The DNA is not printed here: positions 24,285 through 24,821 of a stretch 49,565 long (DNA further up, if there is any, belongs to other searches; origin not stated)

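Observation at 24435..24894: Overlapping DUF4160/DUF2442 two-gene cassette forming a low-GC islet at the window centre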

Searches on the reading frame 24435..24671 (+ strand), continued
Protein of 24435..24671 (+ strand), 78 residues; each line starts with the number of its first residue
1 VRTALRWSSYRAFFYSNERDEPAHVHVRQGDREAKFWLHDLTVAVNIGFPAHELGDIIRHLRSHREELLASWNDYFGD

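Call 52: fold_search(model_id=the predicted structure, library=pdb)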
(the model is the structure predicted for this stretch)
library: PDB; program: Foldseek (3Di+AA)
matches with E <= 10: 200; with E <= 0.001: 0
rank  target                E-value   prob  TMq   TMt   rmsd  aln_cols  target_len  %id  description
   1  1su1_C                7.8e-01  0.51  0.31  0.15   2.4        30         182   17  Structural and biochemical characterization of Yfce, a phosphoesterase from E. coli (released 2004-08-17)
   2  6uss_A                1.1e+00  0.14  0.32  0.07   4.4        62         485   16  Catalytic S88C mutant of gut microbial sulfatase from Bacteroides fragilis CAG:558 (released 2020-11-11)
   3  9fo1                  1.1e+00  0.16  0.34  0.09   4.3        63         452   17  Family S1_16 sulfatase from metagenomic dataset AMOR (released 2025-01-22)
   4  8oyv_B                1.8e+00  0.10  0.29  0.13  13.7        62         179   11  De novo designed Claudin fold CLF_4 (released 2023-10-18)
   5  8og6                  1.9e+00  0.30  0.36  0.11   3.4        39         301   15  Crystal structure of human DCAF1 WD40 repeats (Q1250L) in complex with compound 1 (released 2023-06-14)
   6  6ust_A                1.9e+00  0.09  0.31  0.08   4.9        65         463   17  Gut microbial sulfatase from Hungatella hathewayi (released 2020-11-11)
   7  1su1_A                2.2e+00  0.28  0.32  0.15   2.2        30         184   17  Structural and biochemical characterization of Yfce, a phosphoesterase from E. coli (released 2004-08-17)
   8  2jxy_MODEL_1_A        2.5e+00  0.18  0.30  0.13   1.8        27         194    7  Solution structure of the hemopexin-like domain of MMP12 (released 2008-05-27)
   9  8auv_Q                2.5e+00  0.14  0.29  0.08   8.9        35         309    8  Cryo-EM structure of the plant 40S subunit (released 2023-06-07)
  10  8ood                  2.6e+00  0.23  0.36  0.11   3.4        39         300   15  Crystal structure of human DCAF1 WD40 repeats (Q1250L) in complex with compound 15 (released 2023-05-24)
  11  6ust_C                2.6e+00  0.08  0.31  0.08   4.9        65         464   17  Gut microbial sulfatase from Hungatella hathewayi (released 2020-11-11)
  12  22gv_B                2.8e+00  0.21  0.29  0.09   4.4        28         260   18  Crystal structure of the CJ1041C protein from Campylobacter jejuni in complex with Ca2+ in space group P1 (released 2026-04-01)
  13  7stv                  2.8e+00  0.10  0.39  0.11   5.6        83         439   14  Crystal structure of sulfatase from Pedobacter yulinensis (released 2022-01-26)
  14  7ebq                  2.8e+00  0.10  0.38  0.09   5.7        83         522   16  The structural analysis of A.Muciniphila sulfatase (released 2022-03-16)
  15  4d6v                  3.0e+00  0.20  0.31  0.08   3.4        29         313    7  Crystal structure of signal transducing protein (released 2015-03-18)
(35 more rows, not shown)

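Call 60: get_annotated_region(hit=H2, flank=2000)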
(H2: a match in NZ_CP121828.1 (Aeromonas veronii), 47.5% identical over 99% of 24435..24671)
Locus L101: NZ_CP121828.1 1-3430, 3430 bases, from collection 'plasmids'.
description: Aeromonas veronii strain ANYA 19083 plasmid unnamed4, complete sequence
organism: Aeromonas veronii (NCBI taxid 654)
taxonomy: Bacteria; Pseudomonadota; Gammaproteobacteria; Aeromonadales; Aeromonadaceae; Aeromonas; Aeromonas veronii
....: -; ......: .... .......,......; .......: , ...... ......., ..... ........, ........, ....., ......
typing (MOB-suite, as given by PLSDB): mobilizable; replicon rep_cluster_2023; relaxase MOBV
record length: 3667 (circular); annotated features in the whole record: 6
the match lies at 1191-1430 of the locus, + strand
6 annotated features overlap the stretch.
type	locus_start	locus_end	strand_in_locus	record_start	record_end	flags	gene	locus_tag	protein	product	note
CDS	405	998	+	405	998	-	-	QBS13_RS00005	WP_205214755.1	hypothetical protein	-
CDS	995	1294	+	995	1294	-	-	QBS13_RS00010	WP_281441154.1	hypothetical protein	-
CDS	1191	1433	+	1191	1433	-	-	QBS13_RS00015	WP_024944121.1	DUF4160 domain-containing protein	-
CDS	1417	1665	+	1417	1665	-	-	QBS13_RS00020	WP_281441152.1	DUF2442 domain-containing protein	-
CDS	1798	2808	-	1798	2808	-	mobV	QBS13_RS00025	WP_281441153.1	MobV family relaxase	GO:0006310 - DNA recombination [Evidence IEA]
CDS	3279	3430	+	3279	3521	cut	-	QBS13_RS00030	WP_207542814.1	plasmid replication protein RepB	-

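Call 61: get_annotated_region(hit=H1, flank=3000)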
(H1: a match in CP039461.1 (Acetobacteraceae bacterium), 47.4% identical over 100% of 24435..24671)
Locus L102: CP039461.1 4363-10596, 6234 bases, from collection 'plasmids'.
description: Acetobacteraceae bacterium strain 868 plasmid p1, complete sequence
organism: Acetobacteraceae bacterium (NCBI taxid 1909293)
taxonomy: Bacteria; Pseudomonadota; Alphaproteobacteria; Rhodospirillales; Acetobacteraceae; ; Acetobacteraceae bacterium
host: -; source: Camponotus chromaiodes,whole organism,gastrointestinal tract; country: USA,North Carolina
typing (MOB-suite, as given by PLSDB): non-mobilizable
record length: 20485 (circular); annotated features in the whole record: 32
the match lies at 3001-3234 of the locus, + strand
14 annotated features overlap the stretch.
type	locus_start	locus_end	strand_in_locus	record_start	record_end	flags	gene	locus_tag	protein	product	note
CDS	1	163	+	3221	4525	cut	-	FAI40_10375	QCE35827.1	MobA/MobL family protein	-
CDS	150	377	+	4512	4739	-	-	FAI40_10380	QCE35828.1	hypothetical protein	-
CDS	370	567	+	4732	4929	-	-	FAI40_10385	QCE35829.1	hypothetical protein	-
CDS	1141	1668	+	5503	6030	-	-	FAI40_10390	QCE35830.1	helix-turn-helix domain-containing protein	-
CDS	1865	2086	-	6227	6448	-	-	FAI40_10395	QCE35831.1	hypothetical protein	-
CDS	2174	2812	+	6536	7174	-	-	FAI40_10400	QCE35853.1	recombinase family protein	-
CDS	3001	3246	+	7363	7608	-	-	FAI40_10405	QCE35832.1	DUF4160 domain-containing protein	-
CDS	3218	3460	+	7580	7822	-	-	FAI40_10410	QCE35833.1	DUF2442 domain-containing protein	-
CDS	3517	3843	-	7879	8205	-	-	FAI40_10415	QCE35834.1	helix-turn-helix domain-containing protein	-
CDS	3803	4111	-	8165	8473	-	-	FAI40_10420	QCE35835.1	type II toxin-antitoxin system RelE/ParE family toxin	-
CDS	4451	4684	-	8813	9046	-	-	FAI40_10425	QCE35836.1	hypothetical protein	-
CDS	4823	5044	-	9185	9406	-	-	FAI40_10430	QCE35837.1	chromosome partitioning protein ParB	-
CDS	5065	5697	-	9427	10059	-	-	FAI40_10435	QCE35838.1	peptide transporter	-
CDS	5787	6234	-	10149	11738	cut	-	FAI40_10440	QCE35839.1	type VI secretion system tip protein VgrG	-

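Call 64: fold_search(model_id=the predicted structure, library=viral)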
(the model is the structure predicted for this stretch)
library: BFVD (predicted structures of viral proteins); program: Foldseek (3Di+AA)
matches with E <= 10: 460; with E <= 0.001: 0
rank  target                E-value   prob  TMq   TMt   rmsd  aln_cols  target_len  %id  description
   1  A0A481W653            2.8e-01  0.35  0.35  0.13   9.7        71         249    6  Uncharacterized protein [Fusobacterium phage Fnu1]
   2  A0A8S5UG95            4.7e-01  0.30  0.37  0.25   9.8        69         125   13  Uncharacterized protein [Myoviridae sp. ctshb19]
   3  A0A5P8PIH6            5.0e-01  0.54  0.45  0.35   4.6        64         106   19  Uncharacterized protein [Bacillus phage 056SW001B]
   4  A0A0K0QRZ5            5.3e-01  0.30  0.34  0.13   4.7        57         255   10  Radical SAM protein [Citrobacter phage IME-CF2]
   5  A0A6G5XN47            5.6e-01  0.20  0.26  0.17   8.7        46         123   17  (no name in the UniProt tables at hand)
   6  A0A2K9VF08            6.8e-01  0.18  0.34  0.18   6.8        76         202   17  Uncharacterized protein [Mycobacterium phage Rem711]
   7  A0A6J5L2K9            7.3e-01  0.41  0.42  0.42   4.3        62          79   11  Uncharacterized protein [uncultured Caudovirales phage]
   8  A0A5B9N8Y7            7.8e-01  0.38  0.38  0.30   9.1        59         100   10  Uncharacterized protein [Klebsiella phage Magnus]
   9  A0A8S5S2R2            8.3e-01  0.30  0.39  0.22   5.2        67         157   12  LTA synthase [Siphoviridae sp. ctBLh2]
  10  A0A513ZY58            8.3e-01  0.28  0.39  0.46   4.6        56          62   16  (no name in the UniProt tables at hand)
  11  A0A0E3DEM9            8.3e-01  0.18  0.29  0.29   6.2        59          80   15  Uncharacterized protein [Bacillus phage JBP901]
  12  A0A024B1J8            8.8e-01  0.21  0.38  0.40   7.0        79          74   10  Uncharacterized protein [Bacillus phage Evoli]
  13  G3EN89                8.8e-01  0.08  0.26  0.21   8.4        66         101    9  (no name in the UniProt tables at hand)
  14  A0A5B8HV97            9.4e-01  0.47  0.41  0.24   3.0        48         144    8  F-box domain-containing protein [Mimiviridae sp. ChoanoV1]
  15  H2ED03                1.0e+00  0.41  0.40  0.25   3.8        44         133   14  Uncharacterized protein [Moumouvirus sp. 'Monve']
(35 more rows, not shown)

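Call 69: search_protein_representatives(protein=window:24435-24671:+)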
Query: 78 residues. Proteins with E-value up to 0.001 (for the whole library): 1789; up to 1e-10: 167; up to 1e-30: 0. The best 150 are listed.
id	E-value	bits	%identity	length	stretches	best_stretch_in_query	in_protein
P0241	5.8e-25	103.3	79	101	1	1-58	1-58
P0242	2.4e-23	98.1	71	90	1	12-77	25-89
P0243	6.0e-23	96.9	56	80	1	1-77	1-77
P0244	2.2e-21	91.9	78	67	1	8-62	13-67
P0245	3.1e-20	88.2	75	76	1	12-63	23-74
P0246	2.8e-19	85.2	51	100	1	1-77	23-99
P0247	6.0e-19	84.1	69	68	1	1-78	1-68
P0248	3.0e-18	81.9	47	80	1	1-77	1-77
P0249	5.1e-18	81.2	51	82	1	3-78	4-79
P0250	5.9e-18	81.0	55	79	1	4-78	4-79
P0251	8.0e-18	80.5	54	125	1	3-78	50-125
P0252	1.8e-17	79.4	67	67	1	12-63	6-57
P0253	1.1e-16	76.9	49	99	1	1-77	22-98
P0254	2.7e-16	75.7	72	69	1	1-50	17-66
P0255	4.0e-16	75.1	45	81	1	1-77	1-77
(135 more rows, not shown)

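Call 83: get_annotated_region(hit=H23, flank=600)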
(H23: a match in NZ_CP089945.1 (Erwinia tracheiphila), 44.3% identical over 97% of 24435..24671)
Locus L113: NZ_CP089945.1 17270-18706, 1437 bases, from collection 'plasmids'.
description: Erwinia tracheiphila strain MDCuke plasmid pETR003-a, complete sequence
organism: Erwinia tracheiphila (NCBI taxid 65700)
taxonomy: Bacteria; Pseudomonadota; Gammaproteobacteria; Enterobacterales; Erwiniaceae; Erwinia; Erwinia tracheiphila
host: -; source: Cucumis sativus,cell culture,Infected agricultural plant; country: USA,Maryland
typing (MOB-suite, as given by PLSDB): non-mobilizable
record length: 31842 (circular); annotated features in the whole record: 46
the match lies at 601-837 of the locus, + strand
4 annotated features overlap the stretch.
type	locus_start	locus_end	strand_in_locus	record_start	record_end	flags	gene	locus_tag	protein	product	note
CDS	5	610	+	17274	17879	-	-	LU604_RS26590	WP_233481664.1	recombinase family protein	GO:0006310 - DNA recombination [Evidence IEA]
CDS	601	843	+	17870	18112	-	-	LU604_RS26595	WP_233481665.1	DUF4160 domain-containing protein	-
CDS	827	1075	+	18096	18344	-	-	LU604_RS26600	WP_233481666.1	DUF2442 domain-containing protein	-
CDS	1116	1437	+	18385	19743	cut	-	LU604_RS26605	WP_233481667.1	DUF1073 domain-containing protein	-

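Call 84: get_annotated_region(hit=H14, flank=600)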
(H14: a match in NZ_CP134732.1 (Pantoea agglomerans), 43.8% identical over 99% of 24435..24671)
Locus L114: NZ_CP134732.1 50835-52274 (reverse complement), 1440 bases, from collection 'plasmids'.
description: Pantoea agglomerans strain ROTS050421 plasmid pROTS050421_D, complete sequence
organism: Pantoea agglomerans (NCBI taxid 549)
taxonomy: Bacteria; Pseudomonadota; Gammaproteobacteria; Enterobacterales; Erwiniaceae; Pantoea; Pantoea agglomerans
host: -; source: cell culture,stem [BTO:0001300],Rubus sp.; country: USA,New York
typing (MOB-suite, as given by PLSDB): non-mobilizable; replicon rep_cluster_2315; mating-pair formation MPF_G
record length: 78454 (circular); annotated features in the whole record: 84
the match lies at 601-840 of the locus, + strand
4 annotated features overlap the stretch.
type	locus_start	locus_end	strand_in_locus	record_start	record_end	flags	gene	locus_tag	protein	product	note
CDS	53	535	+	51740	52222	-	-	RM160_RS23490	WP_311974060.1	STY4534 family ICE replication protein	-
CDS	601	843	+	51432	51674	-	-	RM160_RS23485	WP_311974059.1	DUF4160 domain-containing protein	-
CDS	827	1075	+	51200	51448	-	-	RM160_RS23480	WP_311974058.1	DUF2442 domain-containing protein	-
CDS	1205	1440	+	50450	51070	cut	-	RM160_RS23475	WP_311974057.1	PilL N-terminal domain-containing protein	-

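Call 85: get_annotated_region(hit=H12, flank=600)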
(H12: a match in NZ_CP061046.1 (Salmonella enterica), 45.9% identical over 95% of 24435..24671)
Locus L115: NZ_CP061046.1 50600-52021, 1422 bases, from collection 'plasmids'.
description: Salmonella enterica subsp. enterica serovar Typhimurium strain BBS1406 plasmid pSGI4, complete sequence
organism: Salmonella enterica (NCBI taxid 90371)
taxonomy: Bacteria; Pseudomonadota; Gammaproteobacteria; Enterobacterales; Enterobacteriaceae; Salmonella; Salmonella enterica
host: -; source: bacterial culture; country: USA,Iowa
typing (MOB-suite, as given by PLSDB): non-mobilizable; mating-pair formation MPF_F
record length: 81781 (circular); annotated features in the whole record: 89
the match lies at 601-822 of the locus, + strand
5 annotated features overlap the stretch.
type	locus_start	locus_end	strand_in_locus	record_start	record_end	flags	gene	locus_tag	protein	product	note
CDS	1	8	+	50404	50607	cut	-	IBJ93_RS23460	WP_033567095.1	hypothetical protein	-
CDS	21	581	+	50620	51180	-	-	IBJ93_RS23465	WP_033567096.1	single-stranded DNA-binding protein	-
CDS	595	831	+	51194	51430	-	-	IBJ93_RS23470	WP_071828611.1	DUF4160 domain-containing protein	-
CDS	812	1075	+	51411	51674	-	-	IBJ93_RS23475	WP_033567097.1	DUF2442 domain-containing protein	-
CDS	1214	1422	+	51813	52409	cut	-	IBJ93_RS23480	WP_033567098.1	PilL N-terminal domain-containing protein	-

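Call 86: get_annotated_region(hit=H9, flank=600)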
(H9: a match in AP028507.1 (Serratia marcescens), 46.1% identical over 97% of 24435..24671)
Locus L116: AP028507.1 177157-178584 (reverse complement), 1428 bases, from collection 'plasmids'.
description: Serratia marcescens E36 plasmid pE36_1 DNA, complete sequence
organism: Serratia marcescens (NCBI taxid 615)
taxonomy: Bacteria; Pseudomonadota; Gammaproteobacteria; Enterobacterales; Yersiniaceae; Serratia; Serratia marcescens
host: -; source: -; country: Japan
typing (MOB-suite, as given by PLSDB): conjugative; replicon IncI1; relaxase MOBF; mating-pair formation MPF_F
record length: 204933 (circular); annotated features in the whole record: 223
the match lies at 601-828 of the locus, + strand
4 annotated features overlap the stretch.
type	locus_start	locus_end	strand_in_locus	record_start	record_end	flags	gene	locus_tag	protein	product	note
CDS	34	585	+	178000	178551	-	ssb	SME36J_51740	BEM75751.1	single-stranded DNA-binding protein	-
CDS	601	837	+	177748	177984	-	-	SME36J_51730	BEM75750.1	hypothetical protein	-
CDS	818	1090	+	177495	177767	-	-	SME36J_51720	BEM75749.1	hypothetical protein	-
CDS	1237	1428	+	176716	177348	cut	-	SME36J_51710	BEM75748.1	lipoprotein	-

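Call 87: search_protein_families(library=ncbifam, proteins=[L113:601-843:+, L114:601-843:+, L115:595-831:+, L116:601-837:+, L113:827-1075:+, L115:812-1075:+, L101:1191-1433:+, L102:3001-3246:+], max_evalue=0.01)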
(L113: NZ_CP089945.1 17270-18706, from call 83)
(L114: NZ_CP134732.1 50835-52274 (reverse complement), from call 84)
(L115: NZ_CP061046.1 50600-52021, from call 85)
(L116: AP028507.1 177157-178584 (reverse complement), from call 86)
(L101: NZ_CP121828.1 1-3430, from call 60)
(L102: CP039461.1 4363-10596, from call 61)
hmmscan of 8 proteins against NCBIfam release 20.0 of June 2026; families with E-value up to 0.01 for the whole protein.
L113:601-843:+ (80 aa): 1 family
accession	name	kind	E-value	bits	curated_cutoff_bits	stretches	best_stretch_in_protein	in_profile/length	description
NF048015.1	toxin_DhiT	equivalog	0.00087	19.8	100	1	1-77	1-75/84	type II toxin-antitoxin system toxin DhiT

L114:601-843:+ (80 aa): 1 family
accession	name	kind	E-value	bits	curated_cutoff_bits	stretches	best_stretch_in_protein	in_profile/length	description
NF048015.1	toxin_DhiT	equivalog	1.5e-05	25.5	100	1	1-77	1-75/84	type II toxin-antitoxin system toxin DhiT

L115:595-831:+ (78 aa): 1 family
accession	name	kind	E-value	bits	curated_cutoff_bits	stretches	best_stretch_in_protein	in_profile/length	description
NF048015.1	toxin_DhiT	equivalog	0.0016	19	100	1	10-74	12-75/84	type II toxin-antitoxin system toxin DhiT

L116:601-837:+ (78 aa): 1 family
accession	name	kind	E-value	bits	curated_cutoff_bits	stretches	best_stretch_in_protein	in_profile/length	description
NF048015.1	toxin_DhiT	equivalog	7e-05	23.4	100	1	1-74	1-75/84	type II toxin-antitoxin system toxin DhiT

L113:827-1075:+ (82 aa): 0 families

L115:812-1075:+ (87 aa): 0 families

L101:1191-1433:+ (80 aa): 1 family
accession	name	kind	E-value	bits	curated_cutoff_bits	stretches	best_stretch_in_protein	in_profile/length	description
NF048015.1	toxin_DhiT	equivalog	0.0033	18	100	1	1-77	1-75/84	type II toxin-antitoxin system toxin DhiT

L102:3001-3246:+ (81 aa): 1 family
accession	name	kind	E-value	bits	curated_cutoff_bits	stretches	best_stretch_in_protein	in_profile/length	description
NF048015.1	toxin_DhiT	equivalog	0.0032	18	100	1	1-79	1-80/84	type II toxin-antitoxin system toxin DhiT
